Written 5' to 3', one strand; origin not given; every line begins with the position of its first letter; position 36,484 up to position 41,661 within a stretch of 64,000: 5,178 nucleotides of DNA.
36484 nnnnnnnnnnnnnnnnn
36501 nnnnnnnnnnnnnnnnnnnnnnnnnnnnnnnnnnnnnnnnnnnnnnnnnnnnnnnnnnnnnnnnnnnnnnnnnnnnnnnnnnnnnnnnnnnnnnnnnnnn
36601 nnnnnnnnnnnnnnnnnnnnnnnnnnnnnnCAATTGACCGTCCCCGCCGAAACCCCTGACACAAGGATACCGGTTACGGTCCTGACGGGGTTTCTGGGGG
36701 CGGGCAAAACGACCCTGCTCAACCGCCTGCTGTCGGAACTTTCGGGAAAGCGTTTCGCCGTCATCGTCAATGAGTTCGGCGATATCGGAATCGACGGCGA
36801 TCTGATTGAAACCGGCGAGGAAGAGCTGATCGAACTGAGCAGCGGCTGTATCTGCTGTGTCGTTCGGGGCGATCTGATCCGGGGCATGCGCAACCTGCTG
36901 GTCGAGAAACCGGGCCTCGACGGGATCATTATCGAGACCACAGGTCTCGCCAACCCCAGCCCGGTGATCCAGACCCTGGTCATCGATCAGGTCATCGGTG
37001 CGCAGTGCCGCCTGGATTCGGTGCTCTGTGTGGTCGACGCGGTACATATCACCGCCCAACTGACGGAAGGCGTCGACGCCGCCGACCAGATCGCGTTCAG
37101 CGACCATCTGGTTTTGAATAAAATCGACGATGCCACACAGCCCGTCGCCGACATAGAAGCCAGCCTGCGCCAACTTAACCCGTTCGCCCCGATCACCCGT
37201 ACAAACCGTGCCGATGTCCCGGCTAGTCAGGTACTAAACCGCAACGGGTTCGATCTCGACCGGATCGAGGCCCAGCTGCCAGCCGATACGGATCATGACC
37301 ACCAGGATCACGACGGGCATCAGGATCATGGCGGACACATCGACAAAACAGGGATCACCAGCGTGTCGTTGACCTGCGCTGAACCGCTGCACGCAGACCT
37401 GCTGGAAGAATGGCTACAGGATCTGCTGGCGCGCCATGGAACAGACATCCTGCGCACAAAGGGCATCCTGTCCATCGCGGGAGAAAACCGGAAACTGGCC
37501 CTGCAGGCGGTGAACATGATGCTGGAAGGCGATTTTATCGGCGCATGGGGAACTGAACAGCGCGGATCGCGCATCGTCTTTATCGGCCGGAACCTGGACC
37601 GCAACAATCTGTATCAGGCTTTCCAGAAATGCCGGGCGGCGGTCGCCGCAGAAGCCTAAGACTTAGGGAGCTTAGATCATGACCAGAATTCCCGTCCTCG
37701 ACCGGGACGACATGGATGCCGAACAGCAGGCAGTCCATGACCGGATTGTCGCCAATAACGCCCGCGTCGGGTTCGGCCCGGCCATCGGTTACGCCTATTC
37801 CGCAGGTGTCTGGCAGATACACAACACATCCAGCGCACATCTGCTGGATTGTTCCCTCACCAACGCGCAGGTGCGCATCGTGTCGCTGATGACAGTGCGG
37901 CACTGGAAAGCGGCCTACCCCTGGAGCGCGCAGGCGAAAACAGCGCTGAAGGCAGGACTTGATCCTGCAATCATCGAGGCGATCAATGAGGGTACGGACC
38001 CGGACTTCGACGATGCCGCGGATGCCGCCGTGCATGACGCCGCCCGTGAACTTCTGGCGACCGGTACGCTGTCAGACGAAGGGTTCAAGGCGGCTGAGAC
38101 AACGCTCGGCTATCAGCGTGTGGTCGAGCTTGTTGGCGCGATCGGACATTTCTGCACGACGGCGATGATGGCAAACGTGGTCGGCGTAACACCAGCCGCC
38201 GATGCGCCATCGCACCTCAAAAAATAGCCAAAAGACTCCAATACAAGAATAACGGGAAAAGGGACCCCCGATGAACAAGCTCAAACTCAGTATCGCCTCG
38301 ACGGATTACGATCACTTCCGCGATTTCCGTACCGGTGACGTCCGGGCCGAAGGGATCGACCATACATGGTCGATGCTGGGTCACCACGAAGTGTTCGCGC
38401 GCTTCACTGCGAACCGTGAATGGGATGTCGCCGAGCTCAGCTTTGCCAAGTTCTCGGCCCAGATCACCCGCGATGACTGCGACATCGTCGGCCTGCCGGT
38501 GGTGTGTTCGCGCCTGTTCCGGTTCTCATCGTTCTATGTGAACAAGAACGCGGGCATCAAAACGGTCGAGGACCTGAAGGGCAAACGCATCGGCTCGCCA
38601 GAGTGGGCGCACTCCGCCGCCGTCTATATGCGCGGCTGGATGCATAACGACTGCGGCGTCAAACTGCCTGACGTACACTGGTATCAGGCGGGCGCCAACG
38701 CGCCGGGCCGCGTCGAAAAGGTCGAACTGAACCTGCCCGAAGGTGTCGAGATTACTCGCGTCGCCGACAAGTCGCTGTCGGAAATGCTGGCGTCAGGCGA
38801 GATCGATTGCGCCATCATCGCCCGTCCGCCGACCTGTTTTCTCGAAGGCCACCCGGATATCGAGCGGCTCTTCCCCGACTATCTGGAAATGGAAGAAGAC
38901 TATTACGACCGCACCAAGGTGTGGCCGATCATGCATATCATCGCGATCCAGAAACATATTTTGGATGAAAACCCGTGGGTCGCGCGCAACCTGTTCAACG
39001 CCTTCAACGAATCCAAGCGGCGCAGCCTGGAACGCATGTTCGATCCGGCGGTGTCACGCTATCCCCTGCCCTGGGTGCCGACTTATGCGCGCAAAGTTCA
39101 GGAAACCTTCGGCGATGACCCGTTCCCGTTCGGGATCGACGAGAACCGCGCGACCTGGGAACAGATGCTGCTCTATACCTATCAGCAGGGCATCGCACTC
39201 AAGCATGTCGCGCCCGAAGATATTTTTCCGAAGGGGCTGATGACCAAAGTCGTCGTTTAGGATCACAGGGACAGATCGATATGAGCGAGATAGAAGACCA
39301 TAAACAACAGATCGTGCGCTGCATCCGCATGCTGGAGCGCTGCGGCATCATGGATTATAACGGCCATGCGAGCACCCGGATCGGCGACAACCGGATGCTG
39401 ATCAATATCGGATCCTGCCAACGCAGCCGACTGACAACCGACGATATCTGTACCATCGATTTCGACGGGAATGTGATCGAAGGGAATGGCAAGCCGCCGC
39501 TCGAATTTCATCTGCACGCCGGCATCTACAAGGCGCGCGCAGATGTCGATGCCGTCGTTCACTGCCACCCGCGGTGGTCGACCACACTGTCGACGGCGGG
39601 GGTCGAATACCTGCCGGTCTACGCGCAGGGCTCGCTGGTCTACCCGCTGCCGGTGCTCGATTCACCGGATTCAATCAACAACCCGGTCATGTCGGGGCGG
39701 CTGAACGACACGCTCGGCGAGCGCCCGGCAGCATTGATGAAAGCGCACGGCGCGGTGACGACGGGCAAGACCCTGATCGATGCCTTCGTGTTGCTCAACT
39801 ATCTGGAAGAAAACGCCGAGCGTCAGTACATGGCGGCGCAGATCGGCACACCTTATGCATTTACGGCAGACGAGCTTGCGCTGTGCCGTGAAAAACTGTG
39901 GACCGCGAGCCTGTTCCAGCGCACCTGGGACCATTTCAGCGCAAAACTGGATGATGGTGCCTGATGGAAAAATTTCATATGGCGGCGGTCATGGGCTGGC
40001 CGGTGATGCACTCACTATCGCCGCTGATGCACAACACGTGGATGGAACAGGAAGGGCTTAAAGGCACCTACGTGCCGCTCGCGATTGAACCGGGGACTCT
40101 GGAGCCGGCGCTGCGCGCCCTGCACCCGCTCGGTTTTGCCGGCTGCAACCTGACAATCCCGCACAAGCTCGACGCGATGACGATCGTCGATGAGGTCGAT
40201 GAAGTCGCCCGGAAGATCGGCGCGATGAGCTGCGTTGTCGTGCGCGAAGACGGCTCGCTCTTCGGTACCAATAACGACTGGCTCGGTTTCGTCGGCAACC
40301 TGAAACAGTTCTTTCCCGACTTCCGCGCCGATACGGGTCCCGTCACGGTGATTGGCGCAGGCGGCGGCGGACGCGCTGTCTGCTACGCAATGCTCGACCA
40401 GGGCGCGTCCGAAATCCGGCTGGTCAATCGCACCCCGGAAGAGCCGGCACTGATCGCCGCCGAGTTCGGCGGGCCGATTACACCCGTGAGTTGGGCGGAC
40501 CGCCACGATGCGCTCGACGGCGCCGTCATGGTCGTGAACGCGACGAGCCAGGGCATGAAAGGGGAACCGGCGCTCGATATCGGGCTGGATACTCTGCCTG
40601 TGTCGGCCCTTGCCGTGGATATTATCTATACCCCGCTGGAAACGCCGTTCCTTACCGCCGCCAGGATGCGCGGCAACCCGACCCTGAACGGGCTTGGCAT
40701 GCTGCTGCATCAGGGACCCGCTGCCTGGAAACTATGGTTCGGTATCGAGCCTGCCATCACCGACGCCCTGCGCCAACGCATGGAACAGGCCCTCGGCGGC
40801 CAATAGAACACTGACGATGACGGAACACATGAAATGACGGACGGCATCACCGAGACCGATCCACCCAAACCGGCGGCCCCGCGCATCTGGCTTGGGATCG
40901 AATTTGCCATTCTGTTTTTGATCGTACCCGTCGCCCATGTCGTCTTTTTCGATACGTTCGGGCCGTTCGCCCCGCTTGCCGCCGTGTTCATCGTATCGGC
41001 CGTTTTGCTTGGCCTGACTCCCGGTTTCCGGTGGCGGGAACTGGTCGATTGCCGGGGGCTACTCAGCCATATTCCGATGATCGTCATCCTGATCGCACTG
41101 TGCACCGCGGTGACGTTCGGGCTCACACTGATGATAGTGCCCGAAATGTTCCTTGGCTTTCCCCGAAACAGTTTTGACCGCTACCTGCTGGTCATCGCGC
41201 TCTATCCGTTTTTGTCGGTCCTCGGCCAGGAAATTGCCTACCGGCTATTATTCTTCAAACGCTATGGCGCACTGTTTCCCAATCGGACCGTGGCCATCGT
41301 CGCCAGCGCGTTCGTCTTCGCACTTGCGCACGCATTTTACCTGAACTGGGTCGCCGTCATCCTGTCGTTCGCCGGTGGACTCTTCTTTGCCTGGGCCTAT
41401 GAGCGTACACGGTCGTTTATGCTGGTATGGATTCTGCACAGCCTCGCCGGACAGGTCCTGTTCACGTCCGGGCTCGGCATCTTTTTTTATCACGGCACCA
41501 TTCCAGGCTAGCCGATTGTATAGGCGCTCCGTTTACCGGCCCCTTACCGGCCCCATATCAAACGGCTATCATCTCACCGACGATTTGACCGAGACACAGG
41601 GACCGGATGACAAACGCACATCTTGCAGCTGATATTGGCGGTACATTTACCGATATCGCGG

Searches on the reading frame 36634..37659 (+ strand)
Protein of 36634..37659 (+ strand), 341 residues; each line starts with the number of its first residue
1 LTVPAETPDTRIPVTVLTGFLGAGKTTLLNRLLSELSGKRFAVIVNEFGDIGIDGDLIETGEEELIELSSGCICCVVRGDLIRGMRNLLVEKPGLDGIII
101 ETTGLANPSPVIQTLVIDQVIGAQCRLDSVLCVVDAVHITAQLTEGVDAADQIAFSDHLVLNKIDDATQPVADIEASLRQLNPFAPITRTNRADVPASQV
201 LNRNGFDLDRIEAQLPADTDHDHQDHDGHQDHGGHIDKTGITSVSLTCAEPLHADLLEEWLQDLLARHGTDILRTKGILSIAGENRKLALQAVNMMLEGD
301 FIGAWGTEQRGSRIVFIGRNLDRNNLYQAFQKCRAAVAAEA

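Call 20: search_protein_families(library=pfam, proteins=[window:36634-37659:+], max_evalue=0.00001)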
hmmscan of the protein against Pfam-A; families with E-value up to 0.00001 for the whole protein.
window:36634-37659:+ (341 aa): 2 families
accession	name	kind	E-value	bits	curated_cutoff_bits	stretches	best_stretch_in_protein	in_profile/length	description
PF02492.25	cobW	-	3.2e-52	177.1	20.7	1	13-187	1-178/180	CobW/HypB/UreG, nucleotide-binding domain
PF07683.19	CobW_C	-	3.1e-23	81.9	22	1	241-334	1-94/94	Cobalamin synthesis protein cobW C-terminal domain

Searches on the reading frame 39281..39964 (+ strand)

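Call 20: search_protein_families(library=pfam, proteins=[window:39281-39964:+], max_evalue=0.00001)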
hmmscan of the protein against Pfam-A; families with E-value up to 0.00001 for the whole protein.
window:39281-39964:+ (227 aa): 1 family
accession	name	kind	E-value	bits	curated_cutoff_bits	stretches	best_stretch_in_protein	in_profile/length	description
PF00596.27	Aldolase_II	-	1.4e-34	120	22.2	1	9-182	1-182/183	Class II Aldolase and Adducin N-terminal domain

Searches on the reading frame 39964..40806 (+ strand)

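Call 20: search_protein_families(library=pfam, proteins=[window:39964-40806:+], max_evalue=0.00001)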
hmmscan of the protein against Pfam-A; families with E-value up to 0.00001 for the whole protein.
window:39964-40806:+ (280 aa): 3 families
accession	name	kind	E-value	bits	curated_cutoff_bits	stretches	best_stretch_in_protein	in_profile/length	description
PF08501.16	Shikimate_dh_N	-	3.9e-24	85.1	27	1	9-91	1-83/83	Shikimate dehydrogenase substrate binding domain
PF18317.6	SDH_C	-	9.3e-07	28.9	25.8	1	243-267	1-24/31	Shikimate 5'-dehydrogenase C-terminal domain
PF01488.26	Shikimate_DH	-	3.4e-06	27.6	24.3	1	125-195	13-84/138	Shikimate / quinate 5-dehydrogenase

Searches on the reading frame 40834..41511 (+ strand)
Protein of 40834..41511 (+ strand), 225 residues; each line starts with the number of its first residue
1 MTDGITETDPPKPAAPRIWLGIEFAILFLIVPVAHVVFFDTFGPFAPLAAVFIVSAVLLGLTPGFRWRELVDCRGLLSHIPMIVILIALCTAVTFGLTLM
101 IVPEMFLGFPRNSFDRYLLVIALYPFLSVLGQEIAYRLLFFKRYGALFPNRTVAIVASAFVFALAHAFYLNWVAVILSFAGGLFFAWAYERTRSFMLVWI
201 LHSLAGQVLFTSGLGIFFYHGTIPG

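Call 20: search_protein_families(library=pfam, proteins=[window:40834-41511:+], max_evalue=0.00001)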
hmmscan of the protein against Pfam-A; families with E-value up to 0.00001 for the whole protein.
window:40834-41511:+ (225 aa): 1 family
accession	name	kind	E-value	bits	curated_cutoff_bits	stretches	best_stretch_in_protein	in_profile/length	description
PF02517.21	Rce1-like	-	1.6e-14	54.4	22.4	1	117-204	4-89/93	Type II CAAX prenyl endopeptidase Rce1-like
